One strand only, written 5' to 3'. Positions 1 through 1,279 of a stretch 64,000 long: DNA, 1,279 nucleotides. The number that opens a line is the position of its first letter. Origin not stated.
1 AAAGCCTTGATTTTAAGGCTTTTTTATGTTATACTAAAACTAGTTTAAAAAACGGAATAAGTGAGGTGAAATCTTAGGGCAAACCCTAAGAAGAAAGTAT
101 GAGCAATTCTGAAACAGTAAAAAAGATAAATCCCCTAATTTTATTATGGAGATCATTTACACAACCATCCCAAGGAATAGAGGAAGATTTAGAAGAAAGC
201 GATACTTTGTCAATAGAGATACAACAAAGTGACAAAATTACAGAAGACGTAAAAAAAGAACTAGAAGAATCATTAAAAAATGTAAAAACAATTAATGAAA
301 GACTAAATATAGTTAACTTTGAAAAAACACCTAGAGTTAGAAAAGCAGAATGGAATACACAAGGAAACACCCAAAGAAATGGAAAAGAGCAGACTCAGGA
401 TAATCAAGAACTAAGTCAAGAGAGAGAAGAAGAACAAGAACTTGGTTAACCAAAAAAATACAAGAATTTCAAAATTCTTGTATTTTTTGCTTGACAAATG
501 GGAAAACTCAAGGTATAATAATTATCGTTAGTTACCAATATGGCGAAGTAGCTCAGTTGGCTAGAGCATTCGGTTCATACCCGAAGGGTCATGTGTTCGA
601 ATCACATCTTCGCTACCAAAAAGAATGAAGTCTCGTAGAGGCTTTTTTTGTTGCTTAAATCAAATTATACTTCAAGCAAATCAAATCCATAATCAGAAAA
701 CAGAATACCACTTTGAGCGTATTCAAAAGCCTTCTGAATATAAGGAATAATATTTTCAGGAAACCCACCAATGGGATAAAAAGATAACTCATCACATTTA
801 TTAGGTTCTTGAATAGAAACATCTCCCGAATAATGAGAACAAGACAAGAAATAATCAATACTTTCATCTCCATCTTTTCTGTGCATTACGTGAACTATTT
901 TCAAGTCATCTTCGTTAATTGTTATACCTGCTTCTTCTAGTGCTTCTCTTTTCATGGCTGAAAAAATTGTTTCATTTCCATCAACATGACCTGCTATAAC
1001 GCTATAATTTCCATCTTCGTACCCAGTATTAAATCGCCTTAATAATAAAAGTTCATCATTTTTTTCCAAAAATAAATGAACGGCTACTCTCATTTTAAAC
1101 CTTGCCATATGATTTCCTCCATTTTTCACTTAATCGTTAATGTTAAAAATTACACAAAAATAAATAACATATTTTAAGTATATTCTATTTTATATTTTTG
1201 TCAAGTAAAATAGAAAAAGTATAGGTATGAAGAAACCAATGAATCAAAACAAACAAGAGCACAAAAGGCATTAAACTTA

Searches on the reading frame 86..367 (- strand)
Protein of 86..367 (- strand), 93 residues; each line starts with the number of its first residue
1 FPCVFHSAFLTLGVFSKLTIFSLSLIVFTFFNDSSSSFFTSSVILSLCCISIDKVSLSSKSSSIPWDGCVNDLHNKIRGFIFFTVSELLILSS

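Call 70: search_protein_families(library=padloc, alignment_id=A1, max_evalue=0.001)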
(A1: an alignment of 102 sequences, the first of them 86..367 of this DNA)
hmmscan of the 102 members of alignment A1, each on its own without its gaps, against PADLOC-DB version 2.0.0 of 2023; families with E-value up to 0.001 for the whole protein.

A. member 1, window:86-367:- (93 aa): 0 families

B. families by the number of members that match (of 102 scanned): 59 families (the first 25 are shown)
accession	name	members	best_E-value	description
PDLC04899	PDC-S07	2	1.5e-09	-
PDLC04140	mad8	2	2.4e-07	mads_8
PDLC05031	PDC-S49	1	2.1e-81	-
PDLC01734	typeIV_RecD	1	1.9e-76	RecD_0_IVD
PDLC05029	PDC-S49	1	8.2e-69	-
PDLC01148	RecD_like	1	4.5e-54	RecD/Tra ATPase fused to N-terminal HHH domain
PDLC05065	PDC-S68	1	1e-46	-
PDLC05064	PDC-S68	1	2.5e-46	-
PDLC05030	PDC-S49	1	3.9e-45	-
PDLC05066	PDC-S68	1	2e-43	-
PDLC04340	PDC-M03A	1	2.2e-22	-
PDLC04475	PDC-M16A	1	7.3e-22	-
PDLC04476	PDC-M16A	1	9.9e-22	-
PDLC04472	PDC-M16A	1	4.6e-18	-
PDLC05035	PDC-S53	1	8.6e-17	-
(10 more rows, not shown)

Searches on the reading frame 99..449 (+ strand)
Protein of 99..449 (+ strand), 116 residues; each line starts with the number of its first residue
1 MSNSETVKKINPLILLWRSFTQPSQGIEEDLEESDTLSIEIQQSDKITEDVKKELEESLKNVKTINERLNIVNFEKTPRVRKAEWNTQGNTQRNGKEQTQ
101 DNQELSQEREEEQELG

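Call 32: search_protein_families(library=pfam, proteins=[window:99-449:+], max_evalue=0.01)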
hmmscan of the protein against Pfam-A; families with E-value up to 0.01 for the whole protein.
window:99-449:+ (116 aa): 0 families

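Call 62: search_protein_families(library=padloc, proteins=[window:99-449:+], max_evalue=0.01)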
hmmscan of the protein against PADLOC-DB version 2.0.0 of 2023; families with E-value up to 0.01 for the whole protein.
window:99-449:+ (116 aa): 0 families

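Call 77: list_cluster_members(proteins=[window:99-446:+, window:4081-4614:-, window:3128-4063:-, window:1358-1894:-, window:668-1108:-])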
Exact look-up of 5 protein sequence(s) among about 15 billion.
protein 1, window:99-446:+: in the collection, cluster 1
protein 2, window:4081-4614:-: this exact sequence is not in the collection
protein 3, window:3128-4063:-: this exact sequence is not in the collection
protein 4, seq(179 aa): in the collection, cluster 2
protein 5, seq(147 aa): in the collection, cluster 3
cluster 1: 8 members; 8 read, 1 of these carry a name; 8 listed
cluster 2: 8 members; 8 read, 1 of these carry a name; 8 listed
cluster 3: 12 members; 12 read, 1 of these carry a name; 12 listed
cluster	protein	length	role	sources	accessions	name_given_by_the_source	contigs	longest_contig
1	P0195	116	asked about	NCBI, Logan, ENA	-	-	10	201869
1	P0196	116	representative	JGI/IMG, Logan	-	hypothetical protein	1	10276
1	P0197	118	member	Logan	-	-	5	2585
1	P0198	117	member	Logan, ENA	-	-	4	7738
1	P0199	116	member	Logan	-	-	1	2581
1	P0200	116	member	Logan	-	-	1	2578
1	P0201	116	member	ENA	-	-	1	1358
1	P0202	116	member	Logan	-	-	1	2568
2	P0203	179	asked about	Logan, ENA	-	-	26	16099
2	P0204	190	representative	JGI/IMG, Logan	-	predicted transcriptional regulator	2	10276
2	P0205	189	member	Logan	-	-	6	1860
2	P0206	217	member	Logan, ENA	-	-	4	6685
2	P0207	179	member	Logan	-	-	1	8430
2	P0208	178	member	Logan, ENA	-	-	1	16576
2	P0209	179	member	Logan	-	-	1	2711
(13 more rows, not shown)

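Call 79: find_encoding_contigs(protein=window:99-449:+, flank=10000, max_places=4)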
Protein window:99-449:+ (116 aa): 16 contigs read that carry it; 4 places shown.
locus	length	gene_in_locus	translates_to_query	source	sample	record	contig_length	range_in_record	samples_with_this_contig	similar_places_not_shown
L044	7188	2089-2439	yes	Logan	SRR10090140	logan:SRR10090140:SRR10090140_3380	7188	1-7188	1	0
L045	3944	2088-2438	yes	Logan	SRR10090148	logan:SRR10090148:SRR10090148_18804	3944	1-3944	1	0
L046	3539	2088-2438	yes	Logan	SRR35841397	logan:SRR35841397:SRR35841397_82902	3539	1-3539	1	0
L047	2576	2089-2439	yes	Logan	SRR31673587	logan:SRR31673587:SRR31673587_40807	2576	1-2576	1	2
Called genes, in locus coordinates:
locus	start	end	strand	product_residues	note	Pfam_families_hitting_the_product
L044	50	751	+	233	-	PF01048:PNP_UDP_1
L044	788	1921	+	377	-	PF01113:DapB_N (weak), PF19328:DAP_DH_C (faint)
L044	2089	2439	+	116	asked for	-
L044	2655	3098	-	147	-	PF00293:NUDIX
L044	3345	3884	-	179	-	PF14277:DUF4364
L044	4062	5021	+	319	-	PF00056:Ldh_1_N, PF02866:Ldh_1_C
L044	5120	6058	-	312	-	PF11335:DUF3137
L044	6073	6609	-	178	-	PF04011:LemA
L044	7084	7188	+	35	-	?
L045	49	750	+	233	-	PF01048:PNP_UDP_1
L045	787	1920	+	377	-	PF01113:DapB_N (weak), PF19328:DAP_DH_C (faint)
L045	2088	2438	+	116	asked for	-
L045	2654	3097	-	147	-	PF00293:NUDIX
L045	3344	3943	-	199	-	?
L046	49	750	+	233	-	PF01048:PNP_UDP_1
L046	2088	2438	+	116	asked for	-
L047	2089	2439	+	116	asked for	-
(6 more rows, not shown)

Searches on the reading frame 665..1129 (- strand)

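Call 32: search_protein_families(library=pfam, proteins=[window:665-1129:-], max_evalue=0.01)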
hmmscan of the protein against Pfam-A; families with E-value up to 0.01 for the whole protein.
window:665-1129:- (154 aa): 1 family
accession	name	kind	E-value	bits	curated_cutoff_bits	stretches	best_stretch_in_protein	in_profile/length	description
PF00293.34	NUDIX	-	1.1e-11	45.4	21.1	1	14-120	3-115/134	NUDIX domain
